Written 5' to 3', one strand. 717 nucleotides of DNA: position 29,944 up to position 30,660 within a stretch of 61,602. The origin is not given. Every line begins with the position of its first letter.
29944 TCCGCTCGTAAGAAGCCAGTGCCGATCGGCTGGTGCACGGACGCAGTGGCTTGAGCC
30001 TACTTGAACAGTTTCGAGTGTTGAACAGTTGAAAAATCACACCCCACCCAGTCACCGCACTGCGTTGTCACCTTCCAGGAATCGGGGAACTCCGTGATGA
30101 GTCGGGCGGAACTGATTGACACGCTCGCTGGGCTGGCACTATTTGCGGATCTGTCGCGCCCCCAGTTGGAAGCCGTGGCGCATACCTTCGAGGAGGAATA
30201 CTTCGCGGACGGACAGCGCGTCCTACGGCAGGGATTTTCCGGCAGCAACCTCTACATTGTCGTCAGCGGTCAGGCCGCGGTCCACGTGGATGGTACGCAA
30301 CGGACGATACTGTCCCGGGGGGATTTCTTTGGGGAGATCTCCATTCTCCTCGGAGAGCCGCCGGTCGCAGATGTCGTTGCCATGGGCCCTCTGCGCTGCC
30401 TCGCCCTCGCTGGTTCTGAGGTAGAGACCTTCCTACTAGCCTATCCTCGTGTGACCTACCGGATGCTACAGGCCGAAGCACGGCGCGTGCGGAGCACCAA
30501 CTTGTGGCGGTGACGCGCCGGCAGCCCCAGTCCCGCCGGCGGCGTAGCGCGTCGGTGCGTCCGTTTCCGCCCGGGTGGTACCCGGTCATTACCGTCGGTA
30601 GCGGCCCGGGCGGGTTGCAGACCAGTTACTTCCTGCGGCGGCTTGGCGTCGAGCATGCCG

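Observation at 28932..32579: Cyclase, orphan cNMP-binding proteins and a translationally coupled flavoprotein next to the last att scar: a candidate small-molecule signalling module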

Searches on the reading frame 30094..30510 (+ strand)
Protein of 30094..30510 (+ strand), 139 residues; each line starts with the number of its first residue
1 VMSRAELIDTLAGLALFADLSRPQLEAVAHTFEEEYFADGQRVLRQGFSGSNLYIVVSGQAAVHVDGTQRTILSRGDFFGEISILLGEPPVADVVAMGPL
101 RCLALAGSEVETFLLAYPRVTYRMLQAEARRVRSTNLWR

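Call 5: search_protein_families(library=pfam, proteins=[window:30094-30510:+], max_evalue=0.01)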
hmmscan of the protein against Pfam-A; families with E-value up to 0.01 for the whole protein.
window:30094-30510:+ (139 aa): 2 families
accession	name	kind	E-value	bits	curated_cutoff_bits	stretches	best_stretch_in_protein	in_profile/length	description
PF00027.35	cNMP_binding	-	2.9e-15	56.4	27.5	1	35-115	2-87/89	Cyclic nucleotide-binding domain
PF07883.17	Cupin_2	-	0.0048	17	27.2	1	51-79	19-46/70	Cupin domain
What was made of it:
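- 30097..30513 (+): CNB1: a stand-alone cyclic-nucleotide-binding-fold protein (138 aa from ATG 30097, 139 aa from GTG 30094) with a non-canonical binding cassette, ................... Call 5 (PF00027, 2.9e-15).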

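Call 6: search_protein_families(library=ncbifam, proteins=[window:30094-30510:+], max_evalue=0.01)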
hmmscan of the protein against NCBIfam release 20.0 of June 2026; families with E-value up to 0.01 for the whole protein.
window:30094-30510:+ (139 aa): 4 families
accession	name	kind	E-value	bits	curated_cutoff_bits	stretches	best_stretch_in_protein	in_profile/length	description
NF058543.1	ActPatMycb56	equivalog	1.1e-08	34.3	460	1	14-131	1-121/317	acetyltransferase Pat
NF041163.2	encap_f2b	equivalog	2.3e-07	30.3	400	1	10-134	72-203/450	family 2B encapsulin nanocompartment shell protein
TIGR03896.1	cyc_nuc_ocin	subfamily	1.3e-05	24.7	161.05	1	14-126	143-260/317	bacteriocin-type transport-associated protein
NF008732.0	PRK11753.1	equivalog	0.00033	20.2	266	1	23-135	14-132/214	cAMP-activated global transcriptional regulator CRP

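Call 23: search_protein_families(library=padloc, proteins=[window:30094-30510:+], max_evalue=0.01)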
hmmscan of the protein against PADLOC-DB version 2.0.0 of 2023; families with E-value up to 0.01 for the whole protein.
window:30094-30510:+ (139 aa): 5 families
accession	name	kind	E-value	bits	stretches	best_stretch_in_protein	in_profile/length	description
PDLC02371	PycTIR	-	2.1e-10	38.5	1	24-136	29-142/288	-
PDLC00731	Effector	-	2e-09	34.9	1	5-135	14-144/306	TIR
PDLC00734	PycC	-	7.3e-07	26.6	1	15-111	12-117/374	Pycsar cyclase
PDLC00732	Effector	-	1.5e-05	22.1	1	26-134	30-139/301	TIR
PDLC00730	Effector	-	0.00061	17.1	1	33-129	57-155/299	TIR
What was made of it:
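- On Pycsar: Call 23: PADLOC hits cover only the CNB portion of the PycTIR models.
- Closest known: Pycsar. Same: A class III-fold cyclase gene lies near CNB-domain genes, and PADLOC gives generic hits (call 23).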

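Call 31: find_homologous_proteins(query=window:30094-30510:+, max_evalue=0.00001)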
Query window:30094-30510:+ (139 aa): 4885 proteins with E <= 0.00001 among 4984 candidates; the best 120 are listed.
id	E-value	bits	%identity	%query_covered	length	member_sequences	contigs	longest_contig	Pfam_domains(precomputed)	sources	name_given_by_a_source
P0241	8.1e-83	293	100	99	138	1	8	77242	PF00027.36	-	-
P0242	4.8e-74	265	87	100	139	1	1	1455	PF00027.36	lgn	-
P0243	6.3e-74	264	86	100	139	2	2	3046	PF00027.36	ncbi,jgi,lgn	-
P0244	9.6e-74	264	87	100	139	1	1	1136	PF00027.36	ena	-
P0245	3.3e-73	262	85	100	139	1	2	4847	PF00027.36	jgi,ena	-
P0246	1.1e-72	260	86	100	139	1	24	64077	PF00027.36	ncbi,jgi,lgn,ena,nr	ncbi:MAG: hypothetical protein AUI83_15365 [Armatimonadetes bacterium 13_1_40CM_3_65_7]|nr:MAG: hypo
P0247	1.2e-72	260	86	100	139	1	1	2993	PF00027.36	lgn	-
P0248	1.2e-72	260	85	100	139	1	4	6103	PF00027.36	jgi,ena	-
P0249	1.4e-72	260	84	100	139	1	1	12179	PF00027.36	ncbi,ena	-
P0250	1.5e-72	260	85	100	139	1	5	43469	PF00027.36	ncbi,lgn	-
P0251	2.0e-72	259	84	100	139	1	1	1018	PF00027.36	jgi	jgi:CRP-like cAMP-binding protein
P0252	2.0e-72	259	86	100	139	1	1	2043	PF00027.36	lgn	-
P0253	2.0e-72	259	86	100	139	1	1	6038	PF00027.36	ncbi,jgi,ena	-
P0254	2.0e-72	259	86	100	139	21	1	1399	PF00027.36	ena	-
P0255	2.2e-72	259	86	100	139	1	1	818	PF00027.36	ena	-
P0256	3.3e-72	259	85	100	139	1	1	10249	PF00027.36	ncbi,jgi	-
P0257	3.4e-72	259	85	100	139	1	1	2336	PF00027.36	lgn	-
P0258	4.4e-72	258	86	100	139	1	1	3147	PF00027.36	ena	-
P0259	5.2e-72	258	85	100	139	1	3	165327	PF00027.36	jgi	-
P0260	6.9e-72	258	85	100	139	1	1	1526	PF00027.36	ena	-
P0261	8.3e-72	257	83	100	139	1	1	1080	PF00027.36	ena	-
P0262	9.4e-72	257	84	100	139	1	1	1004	PF00027.36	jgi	-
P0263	9.9e-72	257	83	100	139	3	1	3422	PF00027.36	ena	-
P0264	1.6e-71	256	83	100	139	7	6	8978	PF00027.36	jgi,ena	-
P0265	1.9e-71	256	84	100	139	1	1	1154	PF00027.36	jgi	-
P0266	2.7e-71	256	85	100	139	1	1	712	PF00027.36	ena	-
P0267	1.8e-69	250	82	100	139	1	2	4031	PF00027.36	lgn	-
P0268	3.6e-68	246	81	100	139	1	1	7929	PF00027.36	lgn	-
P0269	1.3e-67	244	81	100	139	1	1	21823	PF00027.36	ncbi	-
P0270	2.5e-67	243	81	100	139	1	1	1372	PF00027.36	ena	-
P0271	3.6e-67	242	81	100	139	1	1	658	PF00027.36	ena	-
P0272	9.7e-67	241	78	99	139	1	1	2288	PF00027.36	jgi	jgi:CRP-like cAMP-binding protein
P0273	1.4e-66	240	78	100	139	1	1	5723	PF00027.36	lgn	-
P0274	1.4e-66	240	80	100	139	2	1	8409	PF00027.36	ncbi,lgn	-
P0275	1.5e-66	240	78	100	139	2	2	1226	PF00027.36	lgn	-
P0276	2.3e-66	240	81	97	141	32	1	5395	PF00027.36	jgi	-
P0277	3.3e-66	239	76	100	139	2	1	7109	PF00027.36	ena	-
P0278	5.6e-66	238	78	100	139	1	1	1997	PF00027.36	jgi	jgi:CRP-like cAMP-binding protein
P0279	8.6e-66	238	78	100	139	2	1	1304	PF00027.36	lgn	-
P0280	1.5e-65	237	77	100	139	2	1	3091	PF00027.36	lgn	-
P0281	2.7e-65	236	77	100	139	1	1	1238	PF00027.36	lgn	-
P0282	2.9e-65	236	76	100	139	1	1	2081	PF00027.36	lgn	-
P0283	3.0e-65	236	78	100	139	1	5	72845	PF00027.36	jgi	jgi:CRP-like cAMP-binding protein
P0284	3.6e-65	236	75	100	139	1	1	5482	PF00027.36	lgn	-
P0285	3.8e-65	236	78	100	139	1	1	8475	PF00027.36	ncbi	ncbi:MAG: cyclic nucleotide-binding domain-containing protein [bacterium]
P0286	6.6e-65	235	74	100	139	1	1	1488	PF00027.36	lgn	-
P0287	7.3e-65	235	78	100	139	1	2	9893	PF00027.36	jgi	jgi:CRP-like cAMP-binding protein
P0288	8.5e-65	235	75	100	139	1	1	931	PF00027.36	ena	-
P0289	9.4e-65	235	78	100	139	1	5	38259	PF00027.36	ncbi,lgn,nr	ncbi:MAG: cyclic nucleotide-binding domain-containing protein [Armatimonadetes bacterium]|nr:cyclic 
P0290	1.0e-64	234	78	100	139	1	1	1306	PF00027.36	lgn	-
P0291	1.5e-64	234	77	100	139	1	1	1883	PF00027.36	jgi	-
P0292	1.8e-64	234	78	100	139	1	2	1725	PF00027.36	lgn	-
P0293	1.8e-64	234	78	100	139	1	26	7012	PF00027.36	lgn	-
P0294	2.4e-64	233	74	100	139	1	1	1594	PF00027.36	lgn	-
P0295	3.1e-64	233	78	100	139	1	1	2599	PF00027.36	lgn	-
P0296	4.5e-64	232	74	100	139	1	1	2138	PF00027.36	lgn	-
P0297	4.9e-64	232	78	100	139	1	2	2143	PF00027.36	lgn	-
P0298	5.5e-64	232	77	100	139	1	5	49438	PF00027.36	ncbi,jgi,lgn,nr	ncbi:MAG TPA: cyclic nucleotide-binding domain-containing protein [bacterium]|jgi:CRP-like cAMP-bind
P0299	6.6e-64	232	75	100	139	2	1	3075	PF00027.36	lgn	-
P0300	6.6e-64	232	78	100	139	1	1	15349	PF00027.36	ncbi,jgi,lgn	ncbi:MAG TPA: cyclic nucleotide-binding domain-containing protein [bacterium]|jgi:CRP-like cAMP-bind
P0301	7.8e-64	232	77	100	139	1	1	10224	PF00027.36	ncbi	-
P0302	8.2e-64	231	76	100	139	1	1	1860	PF00027.36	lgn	-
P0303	1.4e-63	231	75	100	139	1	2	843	PF00027.36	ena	-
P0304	1.5e-63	231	77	100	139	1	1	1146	PF00027.36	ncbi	-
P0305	2.0e-63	230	76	100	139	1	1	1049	PF00027.36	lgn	-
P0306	3.8e-63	229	73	100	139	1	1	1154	PF00027.36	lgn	-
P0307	3.8e-63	229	76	100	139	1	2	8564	PF00027.36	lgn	-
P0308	6.1e-63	229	76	100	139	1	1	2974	PF00027.36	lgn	-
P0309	7.1e-63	228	73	100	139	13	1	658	PF00027.36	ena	-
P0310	7.3e-63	228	75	100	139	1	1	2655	PF00027.36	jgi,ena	-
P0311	7.5e-63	228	76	100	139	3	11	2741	PF00027.36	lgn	-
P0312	8.6e-63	228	74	100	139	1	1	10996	PF00027.36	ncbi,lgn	-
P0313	1.5e-62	227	76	100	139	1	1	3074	PF00027.36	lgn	-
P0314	1.7e-62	227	80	96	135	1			PF00027.36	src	-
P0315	1.9e-62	227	74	100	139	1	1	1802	PF00027.36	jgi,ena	-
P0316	2.2e-62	227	76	99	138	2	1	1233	PF00027.36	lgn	-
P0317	2.8e-62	227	76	100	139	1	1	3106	PF00027.36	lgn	-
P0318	5.0e-62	226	72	100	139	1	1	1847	PF00027.36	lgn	-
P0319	5.4e-62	226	73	100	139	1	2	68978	PF00027.36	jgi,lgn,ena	-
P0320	6.1e-62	225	73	100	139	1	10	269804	PF00027.36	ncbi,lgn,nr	ncbi:MAG: cyclic nucleotide-binding domain-containing protein [Armatimonadota bacterium]|nr:cyclic n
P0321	7.5e-62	225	75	99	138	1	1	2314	PF00027.36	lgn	-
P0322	1.0e-61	225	71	100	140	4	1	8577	PF00027.36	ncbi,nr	ncbi:MAG: cyclic nucleotide-binding domain-containing protein [Firmicutes bacterium]|nr:cyclic nucle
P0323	1.3e-61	224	73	100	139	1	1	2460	PF00027.36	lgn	-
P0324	1.8e-61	224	72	100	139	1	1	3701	PF00027.36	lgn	-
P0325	2.4e-61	224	71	100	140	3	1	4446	PF00027.36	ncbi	-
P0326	2.5e-61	223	74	100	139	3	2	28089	PF00027.36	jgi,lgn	jgi:CRP-like cAMP-binding protein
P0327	2.7e-61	223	73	100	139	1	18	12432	PF00027.36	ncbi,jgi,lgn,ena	-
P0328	2.8e-61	223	72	100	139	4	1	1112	PF00027.36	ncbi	-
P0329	3.6e-61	223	73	100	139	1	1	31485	PF00027.36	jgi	jgi:CRP-like cAMP-binding protein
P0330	4.1e-61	223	68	100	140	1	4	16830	PF00027.36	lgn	-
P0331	4.3e-61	223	71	100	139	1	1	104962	PF00027.36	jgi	-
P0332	7.5e-61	222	69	100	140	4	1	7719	PF00027.36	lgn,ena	-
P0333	8.8e-61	222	71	100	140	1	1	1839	PF00027.36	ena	-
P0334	9.8e-61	222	73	100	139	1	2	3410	PF00027.36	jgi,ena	-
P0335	1.3e-60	221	72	100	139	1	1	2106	PF00027.36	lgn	-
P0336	1.3e-60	221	73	100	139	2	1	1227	PF00027.36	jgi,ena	-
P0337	1.6e-60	221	73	100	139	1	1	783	PF00027.36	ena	-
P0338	2.8e-60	220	69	99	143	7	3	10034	PF00027.36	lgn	-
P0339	3.5e-60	220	73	100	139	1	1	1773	PF00027.36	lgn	-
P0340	3.6e-60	220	72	100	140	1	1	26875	PF00027.36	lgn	-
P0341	3.7e-60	220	71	100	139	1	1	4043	PF00027.36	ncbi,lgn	-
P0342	4.0e-60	220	71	100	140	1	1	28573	PF00027.36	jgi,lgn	jgi:CRP-like cAMP-binding protein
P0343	4.5e-60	219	73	98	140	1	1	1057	PF00027.36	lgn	-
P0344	5.0e-60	219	72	100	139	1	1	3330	PF00027.36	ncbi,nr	ncbi:MAG TPA: cyclic nucleotide-binding domain-containing protein [bacterium]|nr:cyclic nucleotide-b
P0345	5.5e-60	219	70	96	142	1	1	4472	PF00027.36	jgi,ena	-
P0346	5.9e-60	219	73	100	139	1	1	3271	PF00027.36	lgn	-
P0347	1.1e-59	218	73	100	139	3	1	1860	PF00027.36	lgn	-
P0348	1.1e-59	218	72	98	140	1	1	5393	PF00027.36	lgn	-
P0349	1.4e-59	218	71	100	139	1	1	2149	PF00027.36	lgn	-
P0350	1.5e-59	218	70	86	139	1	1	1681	PF00027.36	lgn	-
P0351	1.5e-59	218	67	100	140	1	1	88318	PF00027.36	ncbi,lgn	-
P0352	1.6e-59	218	67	100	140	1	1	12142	PF00027.36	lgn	-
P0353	1.7e-59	218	71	96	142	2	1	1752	PF00027.36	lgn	-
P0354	1.8e-59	217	72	96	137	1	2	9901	PF00027.36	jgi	jgi:CRP-like cAMP-binding protein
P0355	1.8e-59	217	69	96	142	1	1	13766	PF00027.36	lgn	-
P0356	1.9e-59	217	70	100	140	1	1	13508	PF00027.36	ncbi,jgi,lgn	-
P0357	2.0e-59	217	70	96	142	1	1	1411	PF00027.36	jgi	jgi:CRP/FNR family cyclic AMP-dependent transcriptional regulator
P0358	2.0e-59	217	71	100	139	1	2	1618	PF00027.36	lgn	-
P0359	2.0e-59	217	69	100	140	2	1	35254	PF00027.36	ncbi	ncbi:MAG: cyclic nucleotide-binding domain-containing protein [Armatimonadota bacterium]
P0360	2.3e-59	217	69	100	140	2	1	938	PF00027.36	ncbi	-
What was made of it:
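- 30097..30513 (+): Call 31: the family is always about 139 aa and 67-87% identical.
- On Pycsar: Calls 5, 31: both CNB proteins are 138-140 aa and CNB-only.
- No TIR or transmembrane effector domain is present; the CNB proteins are CNB-only (calls 5, 31).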

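Call 44: search_solved_structures(query=A3, max_evalue=0.001, show_alignments=3)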
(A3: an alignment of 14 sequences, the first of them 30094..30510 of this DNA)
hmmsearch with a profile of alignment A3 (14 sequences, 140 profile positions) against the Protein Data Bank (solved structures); distinct sequences matched with E-value up to 0.001: 174 (the best 60 are shown).
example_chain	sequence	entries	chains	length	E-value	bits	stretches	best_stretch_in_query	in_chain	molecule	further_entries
5dyk_A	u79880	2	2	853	8.3e-37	129.4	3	12-129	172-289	CGMP-dependent protein kinase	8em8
5ezr_A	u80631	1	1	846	2.4e-36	127.9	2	12-129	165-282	cGMP-dependent protein kinase, putative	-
4rz7_A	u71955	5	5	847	2.4e-36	127.9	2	12-129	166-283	cGMP-dependent protein kinase, putative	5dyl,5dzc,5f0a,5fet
9p74_A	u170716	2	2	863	2.6e-36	127.8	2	12-129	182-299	cGMP-dependent protein kinase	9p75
9ya0_MA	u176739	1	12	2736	3.2e-32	114.5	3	5-114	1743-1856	PCR12, TGME49_219070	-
4x6r_B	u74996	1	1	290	2.1e-26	95.7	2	9-118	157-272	cAMP-dependent protein kinase type I-alpha regulatory subunit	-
2qcs_B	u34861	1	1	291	2.1e-26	95.7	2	9-120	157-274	cAMP-dependent protein kinase type I-alpha regulatory subunit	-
1ne4_A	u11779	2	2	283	2.3e-26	95.5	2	9-117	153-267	cAMP-dependent protein kinase type I-alpha regulatory chain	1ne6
1rgs_A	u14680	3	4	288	2.4e-26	95.5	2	9-118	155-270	CAMP DEPENDENT PROTEIN KINASE | cAMP-dependent protein kinase type I-alpha regulatory chain | cAMP-dependent protein kinase type I-alpha regulatory subunit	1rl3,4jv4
4din_B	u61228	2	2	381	3.6e-26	94.9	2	9-120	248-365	cAMP-dependent protein kinase type I-beta regulatory subunit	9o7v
5jr7_B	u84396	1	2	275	4.3e-26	94.7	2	9-113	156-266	cAMP-dependent protein kinase type I-alpha regulatory subunit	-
4mx3_A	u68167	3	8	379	6.5e-26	94.1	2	9-117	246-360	cAMP-dependent protein kinase type I-alpha regulatory subunit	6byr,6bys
6no7_B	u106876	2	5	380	6.5e-26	94.1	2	9-117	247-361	cAMP-dependent protein kinase type I-alpha regulatory subunit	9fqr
9edd_B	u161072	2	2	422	7.9e-26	93.8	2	9-117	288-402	cAMP-dependent protein kinase type I-alpha regulatory subunit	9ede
7lz4_A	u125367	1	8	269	8.2e-26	93.8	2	9-117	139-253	cAMP-dependent protein kinase type I-alpha regulatory subunit, N-terminally processed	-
2pqq_A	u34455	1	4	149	1.1e-10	44.7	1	9-136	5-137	Putative transcriptional regulator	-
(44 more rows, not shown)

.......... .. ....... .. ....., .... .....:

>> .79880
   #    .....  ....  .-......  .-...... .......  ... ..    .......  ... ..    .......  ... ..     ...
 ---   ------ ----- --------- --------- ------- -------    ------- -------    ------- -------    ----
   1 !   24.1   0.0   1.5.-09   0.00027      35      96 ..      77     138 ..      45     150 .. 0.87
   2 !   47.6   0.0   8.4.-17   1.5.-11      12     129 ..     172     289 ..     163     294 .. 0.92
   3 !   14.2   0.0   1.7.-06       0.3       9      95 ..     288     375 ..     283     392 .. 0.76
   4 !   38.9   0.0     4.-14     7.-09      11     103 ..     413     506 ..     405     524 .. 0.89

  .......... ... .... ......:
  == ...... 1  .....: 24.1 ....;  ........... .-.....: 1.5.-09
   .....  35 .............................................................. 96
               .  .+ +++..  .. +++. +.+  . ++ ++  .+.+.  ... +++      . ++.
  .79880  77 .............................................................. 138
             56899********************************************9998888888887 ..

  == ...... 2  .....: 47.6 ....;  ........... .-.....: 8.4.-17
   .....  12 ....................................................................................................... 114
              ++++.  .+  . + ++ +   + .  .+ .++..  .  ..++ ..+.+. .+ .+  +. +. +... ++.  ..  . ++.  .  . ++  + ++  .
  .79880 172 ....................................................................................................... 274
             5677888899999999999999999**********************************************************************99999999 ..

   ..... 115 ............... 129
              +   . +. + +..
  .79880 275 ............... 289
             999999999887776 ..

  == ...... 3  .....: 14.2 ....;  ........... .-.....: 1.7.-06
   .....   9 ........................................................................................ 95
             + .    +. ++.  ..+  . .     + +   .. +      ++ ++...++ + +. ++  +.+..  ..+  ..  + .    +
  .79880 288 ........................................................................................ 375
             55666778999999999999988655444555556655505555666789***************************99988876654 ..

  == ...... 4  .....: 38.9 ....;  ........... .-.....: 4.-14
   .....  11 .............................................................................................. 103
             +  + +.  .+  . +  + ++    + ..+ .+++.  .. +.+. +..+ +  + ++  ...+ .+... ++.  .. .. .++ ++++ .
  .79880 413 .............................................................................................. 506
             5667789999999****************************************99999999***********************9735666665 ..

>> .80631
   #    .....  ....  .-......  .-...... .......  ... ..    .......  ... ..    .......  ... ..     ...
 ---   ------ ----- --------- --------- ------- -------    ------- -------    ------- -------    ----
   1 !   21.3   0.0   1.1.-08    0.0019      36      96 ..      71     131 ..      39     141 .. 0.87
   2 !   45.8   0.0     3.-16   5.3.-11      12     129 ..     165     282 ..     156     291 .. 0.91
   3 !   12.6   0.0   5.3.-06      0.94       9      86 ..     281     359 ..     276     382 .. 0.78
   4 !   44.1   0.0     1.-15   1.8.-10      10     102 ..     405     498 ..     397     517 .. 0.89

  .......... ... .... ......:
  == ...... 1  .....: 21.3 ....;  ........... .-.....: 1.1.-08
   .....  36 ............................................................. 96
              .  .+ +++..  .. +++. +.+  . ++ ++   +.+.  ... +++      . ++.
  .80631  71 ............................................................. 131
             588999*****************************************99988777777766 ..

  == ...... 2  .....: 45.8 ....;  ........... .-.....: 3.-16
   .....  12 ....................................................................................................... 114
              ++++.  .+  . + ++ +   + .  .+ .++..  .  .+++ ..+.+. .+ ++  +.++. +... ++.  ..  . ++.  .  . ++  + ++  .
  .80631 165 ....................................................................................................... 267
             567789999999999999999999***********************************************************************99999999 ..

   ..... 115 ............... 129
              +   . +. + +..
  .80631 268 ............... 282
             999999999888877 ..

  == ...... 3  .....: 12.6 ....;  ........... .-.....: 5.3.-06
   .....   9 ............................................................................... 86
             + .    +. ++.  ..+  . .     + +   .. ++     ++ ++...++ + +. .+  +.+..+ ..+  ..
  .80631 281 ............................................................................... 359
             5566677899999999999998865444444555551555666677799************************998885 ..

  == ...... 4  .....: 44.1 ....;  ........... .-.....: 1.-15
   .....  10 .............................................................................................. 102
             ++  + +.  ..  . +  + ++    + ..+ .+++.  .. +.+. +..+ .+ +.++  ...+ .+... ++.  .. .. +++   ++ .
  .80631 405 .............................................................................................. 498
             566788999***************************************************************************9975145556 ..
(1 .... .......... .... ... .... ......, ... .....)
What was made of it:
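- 30097..30513 (+): Call 44: aligned to Plasmodium PKG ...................
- The alignment to PKG/PKA cassettes fixes these positions (call 44). PDB 2pqq, a 149-aa 'putative transcriptional regulator', is among the CNB1 profile hits (call 44).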
